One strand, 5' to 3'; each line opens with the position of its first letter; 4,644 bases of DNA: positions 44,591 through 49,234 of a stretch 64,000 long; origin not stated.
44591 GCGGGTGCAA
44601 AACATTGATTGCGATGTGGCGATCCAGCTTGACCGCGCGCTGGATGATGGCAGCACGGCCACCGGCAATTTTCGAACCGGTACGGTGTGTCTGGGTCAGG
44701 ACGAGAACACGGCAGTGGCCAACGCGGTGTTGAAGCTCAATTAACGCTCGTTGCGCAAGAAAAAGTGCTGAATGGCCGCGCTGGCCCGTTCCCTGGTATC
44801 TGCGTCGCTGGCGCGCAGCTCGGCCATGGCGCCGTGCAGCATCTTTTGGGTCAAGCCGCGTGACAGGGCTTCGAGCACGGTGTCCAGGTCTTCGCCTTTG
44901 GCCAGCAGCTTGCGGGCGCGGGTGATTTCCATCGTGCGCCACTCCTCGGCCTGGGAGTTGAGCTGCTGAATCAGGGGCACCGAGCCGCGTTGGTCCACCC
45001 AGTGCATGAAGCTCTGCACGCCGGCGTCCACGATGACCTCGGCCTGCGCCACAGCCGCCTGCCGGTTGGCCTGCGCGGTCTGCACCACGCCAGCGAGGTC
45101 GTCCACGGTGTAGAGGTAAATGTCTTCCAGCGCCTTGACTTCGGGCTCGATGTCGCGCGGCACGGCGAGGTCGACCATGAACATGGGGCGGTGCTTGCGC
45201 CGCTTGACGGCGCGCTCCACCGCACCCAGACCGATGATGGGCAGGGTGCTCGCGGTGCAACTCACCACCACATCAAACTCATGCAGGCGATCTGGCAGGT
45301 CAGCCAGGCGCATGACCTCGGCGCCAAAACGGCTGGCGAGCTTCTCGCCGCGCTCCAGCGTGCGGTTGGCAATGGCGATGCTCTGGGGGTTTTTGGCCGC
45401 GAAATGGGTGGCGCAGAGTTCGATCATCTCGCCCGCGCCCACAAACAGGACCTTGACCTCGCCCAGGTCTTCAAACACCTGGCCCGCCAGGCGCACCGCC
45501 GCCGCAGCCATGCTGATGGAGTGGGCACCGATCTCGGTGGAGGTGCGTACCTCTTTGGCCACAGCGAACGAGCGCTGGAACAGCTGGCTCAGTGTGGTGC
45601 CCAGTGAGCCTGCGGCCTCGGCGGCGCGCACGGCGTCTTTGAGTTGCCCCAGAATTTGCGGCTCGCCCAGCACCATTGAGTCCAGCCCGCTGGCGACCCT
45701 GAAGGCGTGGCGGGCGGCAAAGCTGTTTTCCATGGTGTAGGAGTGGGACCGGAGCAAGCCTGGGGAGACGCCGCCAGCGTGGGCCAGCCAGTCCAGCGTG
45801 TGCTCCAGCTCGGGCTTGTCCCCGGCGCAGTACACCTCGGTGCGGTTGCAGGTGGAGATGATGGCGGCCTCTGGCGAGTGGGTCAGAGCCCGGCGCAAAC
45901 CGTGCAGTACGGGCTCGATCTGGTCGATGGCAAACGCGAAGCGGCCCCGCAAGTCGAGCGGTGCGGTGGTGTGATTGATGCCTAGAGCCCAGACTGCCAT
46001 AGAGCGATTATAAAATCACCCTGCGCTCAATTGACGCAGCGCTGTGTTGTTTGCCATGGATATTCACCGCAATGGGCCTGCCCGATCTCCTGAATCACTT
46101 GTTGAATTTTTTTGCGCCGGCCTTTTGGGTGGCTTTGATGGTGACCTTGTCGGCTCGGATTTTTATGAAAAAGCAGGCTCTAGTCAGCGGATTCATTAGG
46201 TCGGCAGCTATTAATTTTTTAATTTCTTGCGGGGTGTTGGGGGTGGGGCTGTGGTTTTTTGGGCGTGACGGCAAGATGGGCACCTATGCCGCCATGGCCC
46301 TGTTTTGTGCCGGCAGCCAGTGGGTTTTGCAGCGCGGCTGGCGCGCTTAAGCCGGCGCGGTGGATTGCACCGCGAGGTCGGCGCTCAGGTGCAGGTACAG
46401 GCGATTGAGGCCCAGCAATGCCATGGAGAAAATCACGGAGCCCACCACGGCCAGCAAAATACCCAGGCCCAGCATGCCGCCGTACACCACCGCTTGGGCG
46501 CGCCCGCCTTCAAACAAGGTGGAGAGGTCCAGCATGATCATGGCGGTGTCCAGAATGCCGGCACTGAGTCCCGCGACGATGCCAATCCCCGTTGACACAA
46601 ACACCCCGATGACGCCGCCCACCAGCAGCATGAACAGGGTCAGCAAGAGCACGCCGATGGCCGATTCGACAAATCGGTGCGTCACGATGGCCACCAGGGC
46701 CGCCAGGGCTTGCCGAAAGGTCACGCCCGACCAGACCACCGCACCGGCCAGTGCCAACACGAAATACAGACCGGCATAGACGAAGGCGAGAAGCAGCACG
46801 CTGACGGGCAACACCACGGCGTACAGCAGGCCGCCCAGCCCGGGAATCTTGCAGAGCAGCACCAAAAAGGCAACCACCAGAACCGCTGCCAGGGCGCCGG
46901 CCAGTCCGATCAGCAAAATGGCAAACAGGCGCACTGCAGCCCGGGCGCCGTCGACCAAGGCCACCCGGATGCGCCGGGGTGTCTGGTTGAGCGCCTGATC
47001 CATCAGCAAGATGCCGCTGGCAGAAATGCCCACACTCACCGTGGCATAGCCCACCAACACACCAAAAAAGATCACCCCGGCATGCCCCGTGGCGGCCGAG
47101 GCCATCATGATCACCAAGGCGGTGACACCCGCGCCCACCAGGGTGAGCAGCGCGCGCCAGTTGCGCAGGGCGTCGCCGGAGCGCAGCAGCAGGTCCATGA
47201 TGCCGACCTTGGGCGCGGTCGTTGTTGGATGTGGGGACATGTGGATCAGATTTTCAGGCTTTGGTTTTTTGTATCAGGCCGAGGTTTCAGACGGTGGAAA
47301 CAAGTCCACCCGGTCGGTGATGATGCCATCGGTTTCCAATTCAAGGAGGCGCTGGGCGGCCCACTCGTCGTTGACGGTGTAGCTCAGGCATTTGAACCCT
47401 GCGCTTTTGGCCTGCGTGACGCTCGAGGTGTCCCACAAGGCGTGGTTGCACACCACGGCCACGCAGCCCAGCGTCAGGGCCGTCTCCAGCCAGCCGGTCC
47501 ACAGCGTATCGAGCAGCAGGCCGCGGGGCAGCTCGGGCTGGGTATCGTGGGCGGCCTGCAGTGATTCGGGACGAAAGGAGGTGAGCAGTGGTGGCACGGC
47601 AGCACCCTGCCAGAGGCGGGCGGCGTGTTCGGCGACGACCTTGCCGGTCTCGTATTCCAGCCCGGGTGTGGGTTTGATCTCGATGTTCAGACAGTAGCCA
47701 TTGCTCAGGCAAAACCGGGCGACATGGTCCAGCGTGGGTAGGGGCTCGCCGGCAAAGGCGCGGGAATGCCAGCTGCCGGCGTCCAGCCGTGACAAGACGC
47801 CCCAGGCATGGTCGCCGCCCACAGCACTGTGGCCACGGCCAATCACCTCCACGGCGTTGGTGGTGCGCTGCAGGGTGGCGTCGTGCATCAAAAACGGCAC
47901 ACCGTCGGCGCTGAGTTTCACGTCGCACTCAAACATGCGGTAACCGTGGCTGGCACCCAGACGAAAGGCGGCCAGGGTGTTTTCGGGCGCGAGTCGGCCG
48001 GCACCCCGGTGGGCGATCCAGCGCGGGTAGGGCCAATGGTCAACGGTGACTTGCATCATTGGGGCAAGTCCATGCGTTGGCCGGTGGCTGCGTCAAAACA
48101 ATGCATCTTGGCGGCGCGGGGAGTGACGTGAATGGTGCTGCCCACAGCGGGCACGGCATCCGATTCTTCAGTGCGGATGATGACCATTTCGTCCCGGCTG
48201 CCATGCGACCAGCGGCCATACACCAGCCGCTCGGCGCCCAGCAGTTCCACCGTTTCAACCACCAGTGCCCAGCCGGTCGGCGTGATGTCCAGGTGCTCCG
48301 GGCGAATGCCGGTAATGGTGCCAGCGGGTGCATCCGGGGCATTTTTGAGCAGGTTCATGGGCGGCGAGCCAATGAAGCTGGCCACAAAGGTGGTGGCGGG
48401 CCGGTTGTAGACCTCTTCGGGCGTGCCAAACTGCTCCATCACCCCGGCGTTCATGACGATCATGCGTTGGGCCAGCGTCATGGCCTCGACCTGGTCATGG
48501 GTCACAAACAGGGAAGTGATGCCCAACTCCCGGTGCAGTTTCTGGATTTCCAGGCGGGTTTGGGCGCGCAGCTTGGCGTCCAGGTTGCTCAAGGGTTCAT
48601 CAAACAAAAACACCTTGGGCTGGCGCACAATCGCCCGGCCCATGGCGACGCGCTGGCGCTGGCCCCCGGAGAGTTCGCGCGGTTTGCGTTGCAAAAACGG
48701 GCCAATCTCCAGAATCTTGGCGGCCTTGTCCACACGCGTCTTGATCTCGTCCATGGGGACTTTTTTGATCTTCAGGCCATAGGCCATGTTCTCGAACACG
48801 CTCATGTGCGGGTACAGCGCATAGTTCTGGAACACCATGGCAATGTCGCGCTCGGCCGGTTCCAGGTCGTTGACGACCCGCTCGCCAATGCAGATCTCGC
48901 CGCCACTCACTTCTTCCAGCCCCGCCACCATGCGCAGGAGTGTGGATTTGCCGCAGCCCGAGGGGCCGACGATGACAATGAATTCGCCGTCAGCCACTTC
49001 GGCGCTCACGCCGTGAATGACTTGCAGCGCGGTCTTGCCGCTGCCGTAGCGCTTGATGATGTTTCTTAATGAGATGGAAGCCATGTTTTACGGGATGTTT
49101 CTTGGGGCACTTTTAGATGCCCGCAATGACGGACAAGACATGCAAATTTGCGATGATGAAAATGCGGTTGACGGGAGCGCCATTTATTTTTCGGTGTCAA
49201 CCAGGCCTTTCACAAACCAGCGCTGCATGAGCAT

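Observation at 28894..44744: Second, self-contained type IV filament locus (MSHA/T2SS-like) with an embedded two-component system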

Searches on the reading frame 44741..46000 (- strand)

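Call 18: search_protein_families(library=ncbifam, proteins=[window:44741-46000:-], max_evalue=1e-10)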
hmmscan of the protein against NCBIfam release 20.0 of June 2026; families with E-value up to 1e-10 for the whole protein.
window:44741-46000:- (419 aa): 7 families
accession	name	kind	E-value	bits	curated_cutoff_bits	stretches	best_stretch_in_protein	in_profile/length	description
TIGR01035.1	hemA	equivalog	4.9e-117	391.4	209.55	1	5-412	3-411/416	glutamyl-tRNA reductase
NF000744.0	PRK00045.1-3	equivalog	4.3e-98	329.1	429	1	1-414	1-422/447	glutamyl-tRNA reductase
NF010548.0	PRK13940.1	equivalog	4.6e-50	170.6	469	1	1-407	1-401/414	glutamyl-tRNA reductase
NF000750.0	PRK00045.3-4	equivalog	4.4e-46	157.7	289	1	44-394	41-390/439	glutamyl-tRNA reductase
NF000752.0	PRK00045.4-2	equivalog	4.3e-44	151.3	381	1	43-403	45-386/412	glutamyl-tRNA reductase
NF000751.1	PRK00045.4-1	equivalog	3.9e-26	92.1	478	1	43-382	45-368/426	glutamyl-tRNA reductase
NF001909.0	PRK00676.1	equivalog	2.1e-16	59.9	478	1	6-214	6-207/338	glutamyl-tRNA reductase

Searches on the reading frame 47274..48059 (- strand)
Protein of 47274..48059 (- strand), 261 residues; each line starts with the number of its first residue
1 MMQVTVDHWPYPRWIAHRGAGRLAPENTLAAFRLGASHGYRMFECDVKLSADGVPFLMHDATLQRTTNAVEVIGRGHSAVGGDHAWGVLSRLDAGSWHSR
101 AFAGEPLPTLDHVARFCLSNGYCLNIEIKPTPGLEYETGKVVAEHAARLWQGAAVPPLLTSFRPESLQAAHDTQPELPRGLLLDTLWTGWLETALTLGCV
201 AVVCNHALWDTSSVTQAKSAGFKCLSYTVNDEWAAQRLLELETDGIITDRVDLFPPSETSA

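Call 18: search_protein_families(library=ncbifam, proteins=[window:47274-48059:-], max_evalue=1e-10)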
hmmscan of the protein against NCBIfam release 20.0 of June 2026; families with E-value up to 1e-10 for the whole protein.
window:47274-48059:- (261 aa): 1 family
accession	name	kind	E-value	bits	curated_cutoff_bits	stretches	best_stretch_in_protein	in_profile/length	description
NF006989.0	PRK09454.1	equivalog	7.7e-96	320.3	264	1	6-258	4-248/251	glycerophosphodiester phosphodiesterase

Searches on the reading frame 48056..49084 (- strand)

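Call 68: search_protein_families(library=pfam, proteins=[window:48056-49084:-], max_evalue=0.00001)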
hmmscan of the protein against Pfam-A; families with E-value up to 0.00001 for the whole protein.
window:48056-49084:- (342 aa): 2 families
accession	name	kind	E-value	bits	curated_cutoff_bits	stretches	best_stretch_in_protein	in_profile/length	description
PF00005.33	ABC_tran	-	5.9e-33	114.8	25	1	24-165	2-136/137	ABC transporter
PF08402.16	TOBE_2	-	1.7e-07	31.7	21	1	259-330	2-76/76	TOBE domain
